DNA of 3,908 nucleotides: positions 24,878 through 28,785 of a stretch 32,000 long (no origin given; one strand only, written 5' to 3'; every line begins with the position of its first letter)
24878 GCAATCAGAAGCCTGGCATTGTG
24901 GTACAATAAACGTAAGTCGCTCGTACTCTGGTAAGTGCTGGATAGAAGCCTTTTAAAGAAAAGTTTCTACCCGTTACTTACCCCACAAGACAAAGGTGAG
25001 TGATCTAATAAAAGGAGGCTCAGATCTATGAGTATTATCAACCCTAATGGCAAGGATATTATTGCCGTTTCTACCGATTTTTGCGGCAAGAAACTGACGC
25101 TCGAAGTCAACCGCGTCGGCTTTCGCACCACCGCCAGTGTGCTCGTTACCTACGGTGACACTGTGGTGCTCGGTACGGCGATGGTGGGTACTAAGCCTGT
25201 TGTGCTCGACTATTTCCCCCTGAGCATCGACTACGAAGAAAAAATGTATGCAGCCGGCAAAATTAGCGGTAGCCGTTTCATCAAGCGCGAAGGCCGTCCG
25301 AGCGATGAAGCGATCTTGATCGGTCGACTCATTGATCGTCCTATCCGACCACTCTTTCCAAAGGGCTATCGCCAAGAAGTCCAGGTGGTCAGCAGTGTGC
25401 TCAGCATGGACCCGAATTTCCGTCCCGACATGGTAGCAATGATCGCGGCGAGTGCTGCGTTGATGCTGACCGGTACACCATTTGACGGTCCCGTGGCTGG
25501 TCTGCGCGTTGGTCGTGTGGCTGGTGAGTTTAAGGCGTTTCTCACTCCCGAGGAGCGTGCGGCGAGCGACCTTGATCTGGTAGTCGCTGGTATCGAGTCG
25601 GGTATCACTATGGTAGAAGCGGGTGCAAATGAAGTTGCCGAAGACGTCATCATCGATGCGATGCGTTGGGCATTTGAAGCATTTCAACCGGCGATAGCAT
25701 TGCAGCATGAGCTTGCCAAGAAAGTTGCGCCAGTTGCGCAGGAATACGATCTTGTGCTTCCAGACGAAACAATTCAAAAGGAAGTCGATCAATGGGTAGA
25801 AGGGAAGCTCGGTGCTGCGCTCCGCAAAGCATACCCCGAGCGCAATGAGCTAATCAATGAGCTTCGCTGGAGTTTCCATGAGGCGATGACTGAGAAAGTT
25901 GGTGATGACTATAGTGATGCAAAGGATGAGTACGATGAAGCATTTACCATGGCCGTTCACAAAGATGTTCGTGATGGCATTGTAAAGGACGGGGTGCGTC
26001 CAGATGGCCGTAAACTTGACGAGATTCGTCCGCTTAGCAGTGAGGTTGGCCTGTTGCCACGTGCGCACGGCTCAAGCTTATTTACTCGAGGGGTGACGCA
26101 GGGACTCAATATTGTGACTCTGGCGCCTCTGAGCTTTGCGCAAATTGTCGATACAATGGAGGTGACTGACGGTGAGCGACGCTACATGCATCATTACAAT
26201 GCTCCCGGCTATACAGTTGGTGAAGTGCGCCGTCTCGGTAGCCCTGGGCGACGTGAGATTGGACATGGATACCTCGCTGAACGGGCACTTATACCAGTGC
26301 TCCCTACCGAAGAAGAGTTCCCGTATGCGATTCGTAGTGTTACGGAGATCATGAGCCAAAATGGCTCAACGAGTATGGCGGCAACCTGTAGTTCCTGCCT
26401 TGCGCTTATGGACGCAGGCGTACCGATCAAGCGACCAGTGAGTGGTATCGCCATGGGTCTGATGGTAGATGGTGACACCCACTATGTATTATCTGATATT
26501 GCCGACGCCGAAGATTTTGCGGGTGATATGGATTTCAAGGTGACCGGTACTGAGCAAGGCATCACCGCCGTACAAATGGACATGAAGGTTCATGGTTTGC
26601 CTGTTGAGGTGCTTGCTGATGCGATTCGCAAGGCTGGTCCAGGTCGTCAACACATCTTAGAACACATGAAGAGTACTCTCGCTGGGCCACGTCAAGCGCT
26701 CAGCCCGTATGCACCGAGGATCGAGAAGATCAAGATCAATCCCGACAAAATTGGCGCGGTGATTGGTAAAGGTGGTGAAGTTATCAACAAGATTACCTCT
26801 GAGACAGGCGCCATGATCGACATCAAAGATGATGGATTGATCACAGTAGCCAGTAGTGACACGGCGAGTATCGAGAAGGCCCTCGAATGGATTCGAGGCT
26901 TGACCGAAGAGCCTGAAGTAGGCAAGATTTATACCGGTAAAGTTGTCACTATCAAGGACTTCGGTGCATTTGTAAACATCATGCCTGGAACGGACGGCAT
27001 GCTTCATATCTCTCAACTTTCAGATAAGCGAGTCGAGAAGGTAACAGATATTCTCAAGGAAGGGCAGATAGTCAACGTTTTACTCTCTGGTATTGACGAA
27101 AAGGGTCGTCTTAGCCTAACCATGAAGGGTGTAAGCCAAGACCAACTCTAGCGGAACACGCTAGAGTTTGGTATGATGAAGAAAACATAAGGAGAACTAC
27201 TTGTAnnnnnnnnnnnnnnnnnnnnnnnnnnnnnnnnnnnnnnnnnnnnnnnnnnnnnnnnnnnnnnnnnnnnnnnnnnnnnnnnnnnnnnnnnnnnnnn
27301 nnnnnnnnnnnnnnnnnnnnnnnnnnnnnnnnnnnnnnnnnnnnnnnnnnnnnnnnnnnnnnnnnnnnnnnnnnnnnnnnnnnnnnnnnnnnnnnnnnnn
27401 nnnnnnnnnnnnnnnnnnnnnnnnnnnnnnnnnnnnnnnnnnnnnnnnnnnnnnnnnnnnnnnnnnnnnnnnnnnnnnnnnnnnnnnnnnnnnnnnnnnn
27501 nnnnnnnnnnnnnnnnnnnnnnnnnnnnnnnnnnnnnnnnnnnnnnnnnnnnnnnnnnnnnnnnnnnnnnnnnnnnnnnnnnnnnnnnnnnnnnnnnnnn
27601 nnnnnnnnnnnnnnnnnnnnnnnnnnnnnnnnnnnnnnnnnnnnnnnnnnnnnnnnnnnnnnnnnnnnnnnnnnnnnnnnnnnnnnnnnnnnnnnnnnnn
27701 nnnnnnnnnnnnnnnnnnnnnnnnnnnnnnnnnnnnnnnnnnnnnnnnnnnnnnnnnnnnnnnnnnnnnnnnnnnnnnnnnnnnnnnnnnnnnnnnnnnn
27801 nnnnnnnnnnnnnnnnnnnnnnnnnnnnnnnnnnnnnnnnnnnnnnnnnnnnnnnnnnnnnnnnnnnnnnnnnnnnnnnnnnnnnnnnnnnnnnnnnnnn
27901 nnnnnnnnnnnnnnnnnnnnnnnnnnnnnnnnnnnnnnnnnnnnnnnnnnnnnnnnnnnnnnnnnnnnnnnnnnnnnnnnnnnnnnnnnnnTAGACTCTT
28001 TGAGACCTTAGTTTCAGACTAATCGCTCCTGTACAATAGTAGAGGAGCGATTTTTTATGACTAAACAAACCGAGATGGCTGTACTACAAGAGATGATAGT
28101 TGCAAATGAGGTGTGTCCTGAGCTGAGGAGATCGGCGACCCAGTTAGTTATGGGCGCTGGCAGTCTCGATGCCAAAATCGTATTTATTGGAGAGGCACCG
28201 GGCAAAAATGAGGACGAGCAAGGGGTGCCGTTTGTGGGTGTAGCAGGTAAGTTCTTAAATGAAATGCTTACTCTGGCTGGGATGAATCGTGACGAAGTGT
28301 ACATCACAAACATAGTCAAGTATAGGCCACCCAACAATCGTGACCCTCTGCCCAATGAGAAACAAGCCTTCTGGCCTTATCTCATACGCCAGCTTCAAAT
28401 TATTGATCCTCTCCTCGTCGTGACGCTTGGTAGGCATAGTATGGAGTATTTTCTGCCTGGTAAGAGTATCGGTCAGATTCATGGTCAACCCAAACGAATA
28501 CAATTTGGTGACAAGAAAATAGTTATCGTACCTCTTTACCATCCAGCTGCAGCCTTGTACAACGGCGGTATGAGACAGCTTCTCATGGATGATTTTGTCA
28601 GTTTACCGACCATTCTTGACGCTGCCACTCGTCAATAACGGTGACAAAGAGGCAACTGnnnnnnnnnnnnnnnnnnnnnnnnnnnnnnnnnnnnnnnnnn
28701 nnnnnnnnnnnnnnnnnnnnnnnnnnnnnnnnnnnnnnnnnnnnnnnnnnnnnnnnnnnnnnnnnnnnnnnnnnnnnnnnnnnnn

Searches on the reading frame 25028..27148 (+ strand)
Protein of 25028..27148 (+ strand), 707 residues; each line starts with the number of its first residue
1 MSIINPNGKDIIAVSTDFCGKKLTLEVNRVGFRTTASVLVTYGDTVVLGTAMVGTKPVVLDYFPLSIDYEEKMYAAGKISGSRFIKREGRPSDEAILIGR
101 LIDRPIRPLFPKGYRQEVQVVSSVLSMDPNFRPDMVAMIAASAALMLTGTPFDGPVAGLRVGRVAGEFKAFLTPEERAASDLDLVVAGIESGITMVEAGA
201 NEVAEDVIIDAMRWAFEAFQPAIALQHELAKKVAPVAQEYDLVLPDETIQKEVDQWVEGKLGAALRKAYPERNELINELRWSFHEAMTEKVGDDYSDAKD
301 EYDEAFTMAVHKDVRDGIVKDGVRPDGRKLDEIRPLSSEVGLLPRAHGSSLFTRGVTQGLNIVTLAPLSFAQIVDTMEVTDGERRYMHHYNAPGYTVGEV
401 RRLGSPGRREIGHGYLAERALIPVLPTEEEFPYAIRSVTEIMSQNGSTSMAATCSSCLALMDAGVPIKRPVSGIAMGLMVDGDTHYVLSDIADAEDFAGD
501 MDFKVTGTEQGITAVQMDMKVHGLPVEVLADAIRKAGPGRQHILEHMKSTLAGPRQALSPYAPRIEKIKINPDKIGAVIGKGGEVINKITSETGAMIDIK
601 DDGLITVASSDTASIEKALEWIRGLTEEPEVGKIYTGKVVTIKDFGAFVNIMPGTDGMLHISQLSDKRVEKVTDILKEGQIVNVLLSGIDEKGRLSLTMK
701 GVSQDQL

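Call 57: search_protein_families(library=pfam, proteins=[window:25028-27148:+], max_evalue=0.001)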
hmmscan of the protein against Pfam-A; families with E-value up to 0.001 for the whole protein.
window:25028-27148:+ (707 aa): 5 families
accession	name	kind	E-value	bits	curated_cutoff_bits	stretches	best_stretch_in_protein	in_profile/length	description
PF01138.27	RNase_PH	-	5.1e-48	163.2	25.5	2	22-151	4-130/130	3' exoribonuclease family, domain 1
PF00575.29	S1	-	2.7e-16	60.1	22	1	628-700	1-74/74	S1 RNA binding domain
PF00013.35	KH_1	-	7.8e-13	48.4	21.5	1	566-623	2-65/66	KH domain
PF03725.20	RNase_PH_C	-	3e-12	46.7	20.8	1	154-218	1-67/67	3' exoribonuclease family, domain 2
PF03726.19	PNPase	-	3.9e-05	24.5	24.6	1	249-329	2-81/81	Polyribonucleotide nucleotidyltransferase, RNA binding domain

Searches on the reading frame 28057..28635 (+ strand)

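Call 57: search_protein_families(library=pfam, proteins=[window:28057-28635:+], max_evalue=0.001)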
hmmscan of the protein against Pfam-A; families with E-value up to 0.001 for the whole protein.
window:28057-28635:+ (193 aa): 1 family
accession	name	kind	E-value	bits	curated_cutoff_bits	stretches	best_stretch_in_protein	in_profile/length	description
PF03167.25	UDG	-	3.7e-34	118.3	24.3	1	33-172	2-127/141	Uracil DNA glycosylase superfamily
